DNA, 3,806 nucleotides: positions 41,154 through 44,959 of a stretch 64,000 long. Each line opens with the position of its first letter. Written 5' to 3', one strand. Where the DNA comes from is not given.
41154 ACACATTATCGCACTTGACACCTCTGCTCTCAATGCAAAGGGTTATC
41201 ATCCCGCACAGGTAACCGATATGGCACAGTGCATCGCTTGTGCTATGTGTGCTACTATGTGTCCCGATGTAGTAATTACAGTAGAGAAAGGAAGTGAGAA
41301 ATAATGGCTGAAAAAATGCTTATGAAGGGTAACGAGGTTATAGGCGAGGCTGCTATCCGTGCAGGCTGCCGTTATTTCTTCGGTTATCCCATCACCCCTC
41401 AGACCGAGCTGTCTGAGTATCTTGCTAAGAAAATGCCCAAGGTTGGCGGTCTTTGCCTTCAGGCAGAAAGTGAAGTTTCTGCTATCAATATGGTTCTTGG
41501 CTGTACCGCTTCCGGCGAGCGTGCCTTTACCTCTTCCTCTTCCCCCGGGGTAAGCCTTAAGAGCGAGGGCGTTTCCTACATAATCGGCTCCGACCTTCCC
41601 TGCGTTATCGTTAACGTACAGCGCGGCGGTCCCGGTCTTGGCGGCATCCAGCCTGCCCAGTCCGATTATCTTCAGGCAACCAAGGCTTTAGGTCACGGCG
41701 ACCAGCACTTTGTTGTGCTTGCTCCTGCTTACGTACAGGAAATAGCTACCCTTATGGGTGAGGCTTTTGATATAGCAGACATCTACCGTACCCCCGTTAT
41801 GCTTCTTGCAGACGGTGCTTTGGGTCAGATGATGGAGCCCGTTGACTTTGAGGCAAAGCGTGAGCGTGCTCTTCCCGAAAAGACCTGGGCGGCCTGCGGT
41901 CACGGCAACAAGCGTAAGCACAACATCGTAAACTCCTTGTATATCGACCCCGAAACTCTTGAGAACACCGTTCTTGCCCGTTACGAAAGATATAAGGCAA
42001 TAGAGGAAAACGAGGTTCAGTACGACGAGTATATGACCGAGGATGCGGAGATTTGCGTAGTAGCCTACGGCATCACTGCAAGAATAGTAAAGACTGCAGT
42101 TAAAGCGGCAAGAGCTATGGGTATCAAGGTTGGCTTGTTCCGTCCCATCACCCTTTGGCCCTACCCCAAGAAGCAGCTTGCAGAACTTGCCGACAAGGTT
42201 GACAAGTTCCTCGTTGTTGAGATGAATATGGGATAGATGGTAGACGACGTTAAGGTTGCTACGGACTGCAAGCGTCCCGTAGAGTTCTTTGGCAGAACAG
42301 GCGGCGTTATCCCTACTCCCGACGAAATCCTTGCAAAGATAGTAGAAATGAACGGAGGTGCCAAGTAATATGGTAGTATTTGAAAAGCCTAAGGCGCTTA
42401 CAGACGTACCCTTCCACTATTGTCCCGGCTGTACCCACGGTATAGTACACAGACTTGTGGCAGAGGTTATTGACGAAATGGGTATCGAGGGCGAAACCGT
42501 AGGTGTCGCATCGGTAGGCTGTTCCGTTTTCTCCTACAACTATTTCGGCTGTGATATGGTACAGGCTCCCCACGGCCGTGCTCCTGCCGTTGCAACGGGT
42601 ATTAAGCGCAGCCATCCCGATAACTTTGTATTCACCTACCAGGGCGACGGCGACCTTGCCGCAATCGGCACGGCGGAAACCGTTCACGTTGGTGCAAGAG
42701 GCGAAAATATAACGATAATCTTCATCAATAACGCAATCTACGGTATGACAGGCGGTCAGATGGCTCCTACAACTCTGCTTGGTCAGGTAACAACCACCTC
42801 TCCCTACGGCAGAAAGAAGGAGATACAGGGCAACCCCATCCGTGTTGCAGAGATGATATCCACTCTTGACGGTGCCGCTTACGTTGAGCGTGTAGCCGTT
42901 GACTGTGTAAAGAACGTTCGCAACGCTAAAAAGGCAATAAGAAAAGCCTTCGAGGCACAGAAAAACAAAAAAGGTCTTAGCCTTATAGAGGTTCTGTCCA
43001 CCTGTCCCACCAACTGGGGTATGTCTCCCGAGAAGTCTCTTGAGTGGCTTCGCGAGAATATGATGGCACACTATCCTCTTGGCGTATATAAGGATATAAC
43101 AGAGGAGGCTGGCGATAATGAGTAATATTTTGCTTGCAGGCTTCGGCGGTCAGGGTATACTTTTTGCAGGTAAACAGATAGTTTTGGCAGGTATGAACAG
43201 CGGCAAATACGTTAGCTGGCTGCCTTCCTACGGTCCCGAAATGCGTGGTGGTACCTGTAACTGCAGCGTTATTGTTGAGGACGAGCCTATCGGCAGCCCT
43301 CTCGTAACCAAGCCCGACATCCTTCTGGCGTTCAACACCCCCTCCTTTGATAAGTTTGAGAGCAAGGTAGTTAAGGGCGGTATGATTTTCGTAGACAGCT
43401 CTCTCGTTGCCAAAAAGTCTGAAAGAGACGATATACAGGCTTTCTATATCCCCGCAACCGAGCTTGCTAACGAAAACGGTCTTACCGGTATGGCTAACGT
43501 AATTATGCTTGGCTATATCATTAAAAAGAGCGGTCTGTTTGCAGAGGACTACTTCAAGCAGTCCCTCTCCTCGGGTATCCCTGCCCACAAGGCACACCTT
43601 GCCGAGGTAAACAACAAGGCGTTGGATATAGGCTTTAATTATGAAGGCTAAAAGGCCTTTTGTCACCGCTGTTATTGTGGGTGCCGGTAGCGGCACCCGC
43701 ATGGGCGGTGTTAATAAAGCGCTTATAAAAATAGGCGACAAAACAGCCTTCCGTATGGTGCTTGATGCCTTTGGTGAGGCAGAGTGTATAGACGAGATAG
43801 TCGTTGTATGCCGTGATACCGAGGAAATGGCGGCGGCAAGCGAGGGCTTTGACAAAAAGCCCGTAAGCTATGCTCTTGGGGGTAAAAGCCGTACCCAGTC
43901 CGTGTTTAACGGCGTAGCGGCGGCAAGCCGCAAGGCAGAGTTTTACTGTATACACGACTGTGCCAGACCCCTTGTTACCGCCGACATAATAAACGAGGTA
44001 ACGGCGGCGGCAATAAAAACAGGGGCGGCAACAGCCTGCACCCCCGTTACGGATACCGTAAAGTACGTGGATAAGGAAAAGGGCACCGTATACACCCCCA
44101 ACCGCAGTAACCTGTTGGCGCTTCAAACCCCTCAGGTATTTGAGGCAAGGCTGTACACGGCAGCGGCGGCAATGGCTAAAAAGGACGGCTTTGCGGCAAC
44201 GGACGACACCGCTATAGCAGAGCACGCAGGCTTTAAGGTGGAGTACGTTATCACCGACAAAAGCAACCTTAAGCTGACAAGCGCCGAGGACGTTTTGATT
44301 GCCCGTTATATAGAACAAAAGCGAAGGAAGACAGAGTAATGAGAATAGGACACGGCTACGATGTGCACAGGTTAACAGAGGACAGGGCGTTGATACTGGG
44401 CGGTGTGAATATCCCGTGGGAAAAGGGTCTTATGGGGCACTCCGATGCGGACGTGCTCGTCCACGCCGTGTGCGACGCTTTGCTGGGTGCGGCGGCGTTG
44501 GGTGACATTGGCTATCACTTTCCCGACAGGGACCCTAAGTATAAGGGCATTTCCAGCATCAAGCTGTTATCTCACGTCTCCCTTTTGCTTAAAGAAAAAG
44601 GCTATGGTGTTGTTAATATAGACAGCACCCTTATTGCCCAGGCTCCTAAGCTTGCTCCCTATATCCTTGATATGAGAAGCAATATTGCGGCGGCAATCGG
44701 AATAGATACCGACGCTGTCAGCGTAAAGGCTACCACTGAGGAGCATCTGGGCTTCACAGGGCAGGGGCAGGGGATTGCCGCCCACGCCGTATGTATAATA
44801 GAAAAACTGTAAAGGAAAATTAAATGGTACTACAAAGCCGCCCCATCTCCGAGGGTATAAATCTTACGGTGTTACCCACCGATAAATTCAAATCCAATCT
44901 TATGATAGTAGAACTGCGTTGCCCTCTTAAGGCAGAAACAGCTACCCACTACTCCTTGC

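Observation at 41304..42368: In-frame TAG at a conserved Gln position splits the 2-oxoacid:ferredoxin oxidoreductase alpha subunit, with ATG as the next codon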

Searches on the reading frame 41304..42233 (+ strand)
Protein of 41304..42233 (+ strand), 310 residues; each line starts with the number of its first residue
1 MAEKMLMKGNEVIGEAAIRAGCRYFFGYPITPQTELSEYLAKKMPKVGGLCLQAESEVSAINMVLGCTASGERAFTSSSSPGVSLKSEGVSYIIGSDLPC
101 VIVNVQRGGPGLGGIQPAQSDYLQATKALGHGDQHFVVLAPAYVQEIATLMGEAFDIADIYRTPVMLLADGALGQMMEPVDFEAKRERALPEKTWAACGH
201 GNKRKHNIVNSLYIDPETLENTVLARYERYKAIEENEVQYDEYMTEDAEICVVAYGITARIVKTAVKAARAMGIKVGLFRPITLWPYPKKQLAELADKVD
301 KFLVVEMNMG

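Call 5: search_protein_families(library=pfam, proteins=[window:41304-42233:+], max_evalue=0.01)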
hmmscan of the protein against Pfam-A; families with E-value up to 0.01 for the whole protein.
window:41304-42233:+ (310 aa): 3 families
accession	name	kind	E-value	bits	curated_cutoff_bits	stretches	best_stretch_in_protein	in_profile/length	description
PF01855.24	POR_N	-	3.5e-47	161.5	27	1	15-202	1-188/231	Pyruvate flavodoxin/ferredoxin oxidoreductase, thiamine diP-bdg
PF17147.9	PFOR_II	-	8.7e-20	71.4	27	1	248-309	1-62/102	Pyruvate:ferredoxin oxidoreductase core domain II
PF02780.25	Transketolase_C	-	6.5e-07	29.7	25.9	1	245-307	7-69/124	Transketolase, C-terminal domain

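Call 8: find_encoding_contigs(protein=window:41304-42233:+, flank=3000, max_places=10)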
Protein window:41304-42233:+ (310 aa): no gene with exactly this product is on record in the collection.

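Call 24: list_cluster_members(proteins=[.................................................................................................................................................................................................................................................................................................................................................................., window:41304-42233:+, window:42237-42365:+])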
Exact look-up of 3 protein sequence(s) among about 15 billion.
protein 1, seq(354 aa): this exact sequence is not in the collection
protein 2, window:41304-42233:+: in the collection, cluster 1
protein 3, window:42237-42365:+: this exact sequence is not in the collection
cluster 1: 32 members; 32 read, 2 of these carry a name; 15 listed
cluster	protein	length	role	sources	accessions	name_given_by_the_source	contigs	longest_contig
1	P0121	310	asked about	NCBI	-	-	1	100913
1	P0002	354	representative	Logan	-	-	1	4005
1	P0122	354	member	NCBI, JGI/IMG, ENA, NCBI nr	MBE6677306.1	MAG: 3-methyl-2-oxobutanoate dehydrogenase subunit VorB [Ruminococcaceae bacterium] | 3-methyl-2-oxobutanoate dehydrogenase subunit VorB [Oscillospiraceae bacterium]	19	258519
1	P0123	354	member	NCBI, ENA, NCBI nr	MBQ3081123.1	MAG: 3-methyl-2-oxobutanoate dehydrogenase subunit VorB [Clostridia bacterium] | 3-methyl-2-oxobutanoate dehydrogenase subunit VorB [Clostridia bacterium]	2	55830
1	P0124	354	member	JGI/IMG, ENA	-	-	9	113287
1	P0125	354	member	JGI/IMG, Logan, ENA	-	-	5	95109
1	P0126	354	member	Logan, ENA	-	-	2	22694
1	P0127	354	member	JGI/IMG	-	-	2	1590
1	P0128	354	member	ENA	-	-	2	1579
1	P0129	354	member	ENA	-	-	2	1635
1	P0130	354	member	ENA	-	-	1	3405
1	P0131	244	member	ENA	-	-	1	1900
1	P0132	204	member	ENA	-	-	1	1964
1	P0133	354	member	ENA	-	-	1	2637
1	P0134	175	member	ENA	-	-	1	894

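Call 29: search_protein_families(library=ncbifam, proteins=[window:41304-42233:+], max_evalue=0.00001)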
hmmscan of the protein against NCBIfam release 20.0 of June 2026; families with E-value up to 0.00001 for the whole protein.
window:41304-42233:+ (310 aa): 12 families
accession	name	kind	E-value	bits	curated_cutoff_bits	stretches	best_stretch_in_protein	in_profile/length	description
NF005507.0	PRK07119.1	subfamily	5.6e-143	476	399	1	2-310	2-309/352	3-methyl-2-oxobutanoate dehydrogenase subunit VorB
NF006412.0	PRK08659.1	equivalog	5.2e-87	292.5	411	2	2-194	3-195/378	2-oxoacid:acceptor oxidoreductase subunit alpha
NF007206.0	PRK09627.1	equivalog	2e-72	244.2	579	2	5-179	4-178/375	2-oxoglutarate synthase subunit alpha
TIGR03710.1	OAFO_sf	subfamily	6.8e-71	239.5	482.75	2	3-186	192-375/561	2-oxoacid:acceptor oxidoreductase subunit alpha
NF041170.1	Oxoac_fdxalpha_Archa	equivalog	2e-40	138.8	800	2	3-182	234-424/636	2-oxoacid:ferredoxin oxidoreductase subunit alpha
NF040682.1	PorA_Arch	equivalog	5e-27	94.8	550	2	4-184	3-182/387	pyruvate synthase subunit PorA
NF006232.0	PRK08366.1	equivalog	1.1e-22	80.2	646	2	4-169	7-168/394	2-ketoisovalerate ferredoxin oxidoreductase subunit alpha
NF006233.0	PRK08367.1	equivalog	3.2e-20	72.4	625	2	3-104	3-106/394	pyruvate ferredoxin oxidoreductase subunit alpha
NF007201.0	PRK09622.1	equivalog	1e-19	70.8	590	2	199-300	226-320/405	2-oxoacid:ferredoxin oxidoreductase subunit alpha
TIGR03336.1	IOR_alpha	equivalog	3.6e-19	68.5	650.9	1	4-306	2-286/595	indolepyruvate ferredoxin oxidoreductase subunit alpha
NF045764.1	PhenlGlyoxDHPadG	equivalog_domain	3.8e-18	65.2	700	2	5-159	3-153/398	NADH-dependent phenylglyoxylate dehydrogenase subunit alpha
NF045791.1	OxalOxredalpha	equivalog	9.6e-16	57.8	500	2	239-305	253-319/395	oxalate oxidoreductase subunit alpha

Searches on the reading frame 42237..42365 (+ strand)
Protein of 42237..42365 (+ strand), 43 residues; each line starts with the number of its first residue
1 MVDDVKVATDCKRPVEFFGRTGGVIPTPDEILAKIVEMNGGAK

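Call 5: search_protein_families(library=pfam, proteins=[window:42237-42365:+], max_evalue=0.01)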
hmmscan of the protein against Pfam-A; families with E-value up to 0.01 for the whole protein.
window:42237-42365:+ (43 aa): 0 families

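Call 9: find_encoding_contigs(protein=window:42237-42365:+, flank=3000, max_places=10)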
Protein window:42237-42365:+ (43 aa): no gene with exactly this product is on record in the collection.

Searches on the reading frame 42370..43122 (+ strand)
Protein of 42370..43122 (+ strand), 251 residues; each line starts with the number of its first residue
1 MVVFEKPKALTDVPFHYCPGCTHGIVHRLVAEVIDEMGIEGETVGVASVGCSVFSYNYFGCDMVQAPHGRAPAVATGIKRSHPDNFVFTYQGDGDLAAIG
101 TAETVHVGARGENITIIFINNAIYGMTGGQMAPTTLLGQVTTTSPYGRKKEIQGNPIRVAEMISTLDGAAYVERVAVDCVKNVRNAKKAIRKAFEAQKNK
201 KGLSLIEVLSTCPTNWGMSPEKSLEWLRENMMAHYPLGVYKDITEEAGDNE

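Call 5: search_protein_families(library=pfam, proteins=[window:42370-43122:+], max_evalue=0.01)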
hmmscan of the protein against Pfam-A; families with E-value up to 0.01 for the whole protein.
window:42370-43122:+ (251 aa): 2 families
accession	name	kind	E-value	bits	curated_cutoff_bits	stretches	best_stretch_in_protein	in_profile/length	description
PF02775.26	TPP_enzyme_C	-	6.9e-21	75.1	21.9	1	56-208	19-151/151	Thiamine pyrophosphate enzyme, C-terminal TPP binding domain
PF07176.17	DUF1400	-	0.0075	17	23.4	0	150-215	55-122/127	Alpha/beta hydrolase of unknown function (DUF1400)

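Call 22: find_encoding_contigs(protein=window:42370-43122:+, flank=4000, max_places=10)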
Protein window:42370-43122:+ (251 aa): no gene with exactly this product is on record in the collection.

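Call 29: search_protein_families(library=ncbifam, proteins=[window:42370-43122:+], max_evalue=0.00001)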
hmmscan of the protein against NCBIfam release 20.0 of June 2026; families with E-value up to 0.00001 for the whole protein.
window:42370-43122:+ (251 aa): 14 families
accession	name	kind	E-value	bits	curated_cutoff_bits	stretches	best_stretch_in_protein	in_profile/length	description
NF007207.0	PRK09628.1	equivalog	2.7e-36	125.7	364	1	11-232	12-227/277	2-oxoglutarate ferredoxin oxidoreductase subunit beta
NF008820.0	PRK11866.1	equivalog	4.1e-35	121.6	402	1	14-230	15-216/287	2-oxoacid ferredoxin oxidoreductase subunit beta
TIGR02177.1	PorB_KorB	subfamily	6.7e-35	121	261.9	1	16-218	2-193/286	2-oxoacid:acceptor oxidoreductase, beta subunit, pyruvate/2-ketoisovalerate family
NF041171.1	Oxoac_fdxbeta_Archa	equivalog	6.3e-32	111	423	1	16-215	4-192/296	2-oxoacid:ferredoxin oxidoreductase subunit beta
NF008821.0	PRK11869.1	equivalog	1.5e-29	102.8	438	1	11-231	10-216/286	2-oxoacid ferredoxin oxidoreductase subunit beta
NF008819.1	PRK11865.1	equivalog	2.9e-23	82.6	405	1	17-227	20-227/300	pyruvate synthase subunit PorB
NF008818.0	PRK11864.1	subfamily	8.9e-19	67.7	405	1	18-227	21-223/300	3-methyl-2-oxobutanoate dehydrogenase subunit beta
NF045766.1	PhenlGlyoxDHPadI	equivalog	5.2e-13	48.5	700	1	74-233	217-375/443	NADH-dependent phenylglyoxylate dehydrogenase subunit beta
NF045792.1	OxalOxredbeta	equivalog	1.5e-10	40.6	590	1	13-226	18-239/311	oxalate oxidoreductase subunit beta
TIGR03336.1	IOR_alpha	equivalog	9.9e-08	30.7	650.9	1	7-196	348-519/595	indolepyruvate ferredoxin oxidoreductase subunit alpha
TIGR03846.1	sulfopy_beta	equivalog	1.7e-07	31.3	221.5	1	69-135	45-111/182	sulfopyruvate decarboxylase subunit beta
TIGR02176.1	pyruv_ox_red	equivalog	1.9e-07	29.3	911.35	1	88-220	957-1077/1167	pyruvate:ferredoxin (flavodoxin) oxidoreductase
NF004813.0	PRK06163.1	equivalog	3.2e-07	30.2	240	1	69-135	60-126/202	hypothetical protein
TIGR03297.1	Ppyr-DeCO2ase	equivalog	6.3e-06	25.4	312.5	0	69-184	223-339/360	phosphonopyruvate decarboxylase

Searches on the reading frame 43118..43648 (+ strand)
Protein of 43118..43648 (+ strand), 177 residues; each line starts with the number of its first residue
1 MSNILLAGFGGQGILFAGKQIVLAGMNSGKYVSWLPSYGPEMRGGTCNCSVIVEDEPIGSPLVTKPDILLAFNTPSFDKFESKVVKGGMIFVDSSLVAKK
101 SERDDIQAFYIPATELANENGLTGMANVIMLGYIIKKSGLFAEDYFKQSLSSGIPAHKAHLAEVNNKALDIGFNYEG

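Call 5: search_protein_families(library=pfam, proteins=[window:43118-43648:+], max_evalue=0.01)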
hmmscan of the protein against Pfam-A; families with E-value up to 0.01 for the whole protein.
window:43118-43648:+ (177 aa): 1 family
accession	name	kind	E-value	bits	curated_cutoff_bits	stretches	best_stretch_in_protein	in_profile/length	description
PF01558.24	POR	-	7.1e-38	130.9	27.4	1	10-173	1-172/173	Pyruvate ferredoxin/flavodoxin oxidoreductase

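Call 10: find_encoding_contigs(protein=window:43118-43648:+, flank=4000, max_places=10)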
Protein window:43118-43648:+ (177 aa): no gene with exactly this product is on record in the collection.

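Call 29: search_protein_families(library=ncbifam, proteins=[window:43118-43648:+], max_evalue=0.00001)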
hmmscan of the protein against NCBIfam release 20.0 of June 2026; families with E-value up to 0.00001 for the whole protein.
window:43118-43648:+ (177 aa): 20 families
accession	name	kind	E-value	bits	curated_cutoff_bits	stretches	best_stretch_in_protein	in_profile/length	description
NF006323.0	PRK08537.1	equivalog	2e-34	118.5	235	1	3-175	4-177/181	2-oxoacid:ferredoxin oxidoreductase subunit gamma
TIGR03710.1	OAFO_sf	subfamily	1.8e-20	73.1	482.75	1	3-175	3-172/561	2-oxoacid:acceptor oxidoreductase subunit alpha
NF006275.0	PRK08441.1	equivalog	1.3e-19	70.5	216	1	5-175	6-177/185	2-oxoglutarate-acceptor oxidoreductase subunit OorC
NF006211.0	PRK08338.1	equivalog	1.4e-19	70.3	239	1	4-174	3-166/170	2-oxoacid:ferredoxin oxidoreductase subunit gamma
TIGR02175.1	PorC_KorC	subfamily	7.9e-17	61.6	81.1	1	2-174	2-173/177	2-oxoacid:acceptor oxidoreductase, gamma subunit, pyruvate/2-ketoisovalerate family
NF005325.0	PRK06853.1-5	equivalog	2.5e-15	56.7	230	1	2-93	4-96/192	indolepyruvate oxidoreductase subunit beta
NF005322.0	PRK06853.1-2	equivalog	9.7e-15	54.8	237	2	2-94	6-99/197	indolepyruvate oxidoreductase subunit beta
NF005324.0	PRK06853.1-4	equivalog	1.4e-13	51.2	222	1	2-65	3-66/196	indolepyruvate oxidoreductase subunit beta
NF006321.0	PRK08534.1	equivalog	1.6e-12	47.5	225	1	1-174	1-175/181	pyruvate ferredoxin oxidoreductase subunit gamma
NF040683.1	PorC_Meth_Thtga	equivalog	2.8e-12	46.8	270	1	1-174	1-171/177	pyruvate synthase subunit PorC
NF004916.0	PRK06274.1-2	equivalog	1.9e-11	44.4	227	1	4-173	5-173/178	indolepyruvate oxidoreductase subunit beta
NF005328.0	PRK06853.2-2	equivalog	1.7e-10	41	240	1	3-136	5-151/192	indolepyruvate oxidoreductase subunit beta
NF045762.1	PhenlGlyoxDHPadE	equivalog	4.8e-10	39.6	300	1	2-174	2-177/187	NADH-dependent phenylglyoxylate dehydrogenase subunit gamma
NF004917.0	PRK06274.1-3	equivalog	6.5e-10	39.3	284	1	3-101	4-103/203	indolepyruvate oxidoreductase subunit beta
NF005327.0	PRK06853.2-1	equivalog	8.8e-10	38.7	242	1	3-64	5-64/194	indolepyruvate oxidoreductase subunit beta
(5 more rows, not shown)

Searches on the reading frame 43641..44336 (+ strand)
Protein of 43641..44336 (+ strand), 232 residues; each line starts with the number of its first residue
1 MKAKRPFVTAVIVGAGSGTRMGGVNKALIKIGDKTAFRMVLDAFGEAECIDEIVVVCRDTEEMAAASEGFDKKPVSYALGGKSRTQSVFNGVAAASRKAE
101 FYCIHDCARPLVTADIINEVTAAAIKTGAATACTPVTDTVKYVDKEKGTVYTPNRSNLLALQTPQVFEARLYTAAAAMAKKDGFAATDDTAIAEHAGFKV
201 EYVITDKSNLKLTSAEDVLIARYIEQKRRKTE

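Call 34: find_encoding_contigs(protein=window:43641-44336:+, flank=5000, max_places=10)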
Protein window:43641-44336:+ (232 aa): no gene with exactly this product is on record in the collection.

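Call 52: search_protein_families(library=pfam, proteins=[window:43641-44336:+], max_evalue=0.00001)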
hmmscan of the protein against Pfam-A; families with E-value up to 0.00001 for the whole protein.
window:43641-44336:+ (232 aa): 2 families
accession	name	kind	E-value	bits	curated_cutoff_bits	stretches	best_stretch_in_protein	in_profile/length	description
PF01128.25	IspD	-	9.4e-49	166.6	27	1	8-224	1-218/221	2-C-methyl-D-erythritol 4-phosphate cytidylyltransferase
PF12804.13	NTP_transf_3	-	7.7e-17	62.4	27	1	10-181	1-147/160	MobA-like NTP transferase domain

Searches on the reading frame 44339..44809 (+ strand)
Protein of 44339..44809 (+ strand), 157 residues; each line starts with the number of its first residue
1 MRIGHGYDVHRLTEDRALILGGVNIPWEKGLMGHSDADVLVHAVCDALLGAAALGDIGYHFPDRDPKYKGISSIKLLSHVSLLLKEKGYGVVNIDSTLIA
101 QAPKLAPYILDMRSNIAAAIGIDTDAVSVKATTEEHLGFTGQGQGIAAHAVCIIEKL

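Call 23: find_encoding_contigs(protein=window:44339-44809:+, flank=5000, max_places=10)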
Protein window:44339-44809:+ (157 aa): 1 contig read that carries it; 1 place shown.
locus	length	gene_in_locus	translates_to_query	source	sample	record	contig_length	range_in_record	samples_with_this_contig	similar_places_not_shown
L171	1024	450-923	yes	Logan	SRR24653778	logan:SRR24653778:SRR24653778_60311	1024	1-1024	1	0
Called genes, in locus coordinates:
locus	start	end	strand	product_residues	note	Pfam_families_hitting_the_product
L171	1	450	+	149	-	?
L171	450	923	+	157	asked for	PF02542:YgbB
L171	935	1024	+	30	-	?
